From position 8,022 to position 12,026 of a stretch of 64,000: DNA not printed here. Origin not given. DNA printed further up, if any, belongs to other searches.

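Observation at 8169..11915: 1,248-aa Maf/DUF115 protein fused to two extra domains in a nonulosonic-acid locus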

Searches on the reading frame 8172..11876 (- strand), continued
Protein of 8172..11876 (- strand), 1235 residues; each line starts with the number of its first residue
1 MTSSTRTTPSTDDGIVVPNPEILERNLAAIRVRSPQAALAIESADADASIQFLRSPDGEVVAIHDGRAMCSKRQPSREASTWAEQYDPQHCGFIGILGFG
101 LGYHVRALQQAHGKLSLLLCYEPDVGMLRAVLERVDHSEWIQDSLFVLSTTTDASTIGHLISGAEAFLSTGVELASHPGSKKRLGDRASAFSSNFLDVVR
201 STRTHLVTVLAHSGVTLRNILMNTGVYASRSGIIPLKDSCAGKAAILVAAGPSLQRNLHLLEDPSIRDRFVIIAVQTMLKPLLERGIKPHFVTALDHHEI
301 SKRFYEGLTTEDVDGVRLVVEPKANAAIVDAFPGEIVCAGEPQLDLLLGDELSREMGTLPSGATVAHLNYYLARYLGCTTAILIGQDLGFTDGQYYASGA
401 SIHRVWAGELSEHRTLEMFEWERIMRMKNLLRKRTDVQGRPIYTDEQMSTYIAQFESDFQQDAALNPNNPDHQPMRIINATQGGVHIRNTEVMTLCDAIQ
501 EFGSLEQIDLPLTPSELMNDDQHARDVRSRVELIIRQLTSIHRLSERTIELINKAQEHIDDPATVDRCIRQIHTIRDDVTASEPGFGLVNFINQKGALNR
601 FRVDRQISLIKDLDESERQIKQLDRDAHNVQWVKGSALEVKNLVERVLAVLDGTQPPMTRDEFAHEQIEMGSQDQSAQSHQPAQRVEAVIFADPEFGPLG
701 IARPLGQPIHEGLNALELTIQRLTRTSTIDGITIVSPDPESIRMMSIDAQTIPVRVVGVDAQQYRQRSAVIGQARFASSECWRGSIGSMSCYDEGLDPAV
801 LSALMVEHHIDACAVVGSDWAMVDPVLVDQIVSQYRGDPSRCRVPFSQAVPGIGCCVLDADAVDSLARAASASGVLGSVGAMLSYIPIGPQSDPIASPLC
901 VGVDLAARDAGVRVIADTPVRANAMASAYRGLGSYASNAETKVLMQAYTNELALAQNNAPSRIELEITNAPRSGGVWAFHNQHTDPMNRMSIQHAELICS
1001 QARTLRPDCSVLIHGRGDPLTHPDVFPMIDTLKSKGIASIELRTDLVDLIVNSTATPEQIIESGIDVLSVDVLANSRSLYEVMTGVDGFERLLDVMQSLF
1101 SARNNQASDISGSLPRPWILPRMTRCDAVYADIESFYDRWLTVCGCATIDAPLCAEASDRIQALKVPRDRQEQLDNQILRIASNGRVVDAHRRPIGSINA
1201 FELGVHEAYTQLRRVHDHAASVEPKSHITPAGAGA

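Call 26: find_encoding_contigs(protein=P0090, flank=10000, max_places=2)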
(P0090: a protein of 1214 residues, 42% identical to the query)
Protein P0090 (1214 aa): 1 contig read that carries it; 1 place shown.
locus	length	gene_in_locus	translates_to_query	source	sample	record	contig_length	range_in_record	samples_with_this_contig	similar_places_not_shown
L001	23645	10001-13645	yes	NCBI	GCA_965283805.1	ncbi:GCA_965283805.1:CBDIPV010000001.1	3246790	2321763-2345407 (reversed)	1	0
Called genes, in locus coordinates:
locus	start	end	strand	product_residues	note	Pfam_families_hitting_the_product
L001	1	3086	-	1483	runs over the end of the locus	PF13360:PQQ_2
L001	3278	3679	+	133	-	PF18902:DUF5658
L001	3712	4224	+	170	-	PF03168:LEA_2 (weak)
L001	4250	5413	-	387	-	PF01784:DUF34_NIF3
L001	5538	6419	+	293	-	PF00288:GHMP_kinases_N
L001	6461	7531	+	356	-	PF00480:ROK, PF01869:BcrAD_BadFG (weak)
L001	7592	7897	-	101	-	PF04316:FlgM (weak)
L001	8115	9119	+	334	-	-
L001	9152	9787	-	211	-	-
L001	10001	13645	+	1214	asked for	PF01973:MptE-like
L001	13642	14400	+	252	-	PF02348:CTP_transf_3, PF12804:NTP_transf_3 (weak)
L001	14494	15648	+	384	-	PF03102:NeuB, PF08666:SAF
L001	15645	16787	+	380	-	PF02350:Epimerase_2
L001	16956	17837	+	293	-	PF08668:HDOD, PF01966:HD (weak)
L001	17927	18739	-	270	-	PF01975:SurE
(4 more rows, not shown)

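Call 27: find_encoding_contigs(protein=P0041, flank=10000, max_places=2)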
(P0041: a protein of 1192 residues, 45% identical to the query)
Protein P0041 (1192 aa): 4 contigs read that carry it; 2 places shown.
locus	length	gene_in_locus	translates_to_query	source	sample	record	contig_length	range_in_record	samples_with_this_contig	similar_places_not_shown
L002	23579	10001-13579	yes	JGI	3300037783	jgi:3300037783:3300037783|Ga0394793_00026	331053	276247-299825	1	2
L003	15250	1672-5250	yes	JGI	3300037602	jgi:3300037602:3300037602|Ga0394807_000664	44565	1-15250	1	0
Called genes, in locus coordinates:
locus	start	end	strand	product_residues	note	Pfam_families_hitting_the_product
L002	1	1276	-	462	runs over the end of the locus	PF00206:Lyase_1, PF10397:ADSL_C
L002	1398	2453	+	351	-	PF00685:Sulfotransfer_1 (weak), PF13469:Sulfotransfer_3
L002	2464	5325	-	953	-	PF00133:tRNA-synt_1, PF09334:tRNA-synt_1g, PF13603:tRNA-synt_1_2, PF00133:tRNA-synt_1 (weak), PF08264:Anticodon_1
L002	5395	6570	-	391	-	PF08245:Mur_ligase_M, PF02875:Mur_ligase_C, PF27239:FOL3_C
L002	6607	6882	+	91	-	-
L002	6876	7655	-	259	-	PF03740:PdxJ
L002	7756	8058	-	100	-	PF04316:FlgM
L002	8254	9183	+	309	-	-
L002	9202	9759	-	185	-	-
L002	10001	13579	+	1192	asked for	PF01973:MptE-like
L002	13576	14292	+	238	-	PF02348:CTP_transf_3, PF12804:NTP_transf_3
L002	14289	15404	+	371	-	PF03102:NeuB, PF08666:SAF (weak)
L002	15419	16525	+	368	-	PF02350:Epimerase_2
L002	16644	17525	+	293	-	PF08668:HDOD, PF01966:HD (weak)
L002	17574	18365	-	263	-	PF01975:SurE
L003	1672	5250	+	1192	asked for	PF01973:MptE-like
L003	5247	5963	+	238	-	PF02348:CTP_transf_3, PF12804:NTP_transf_3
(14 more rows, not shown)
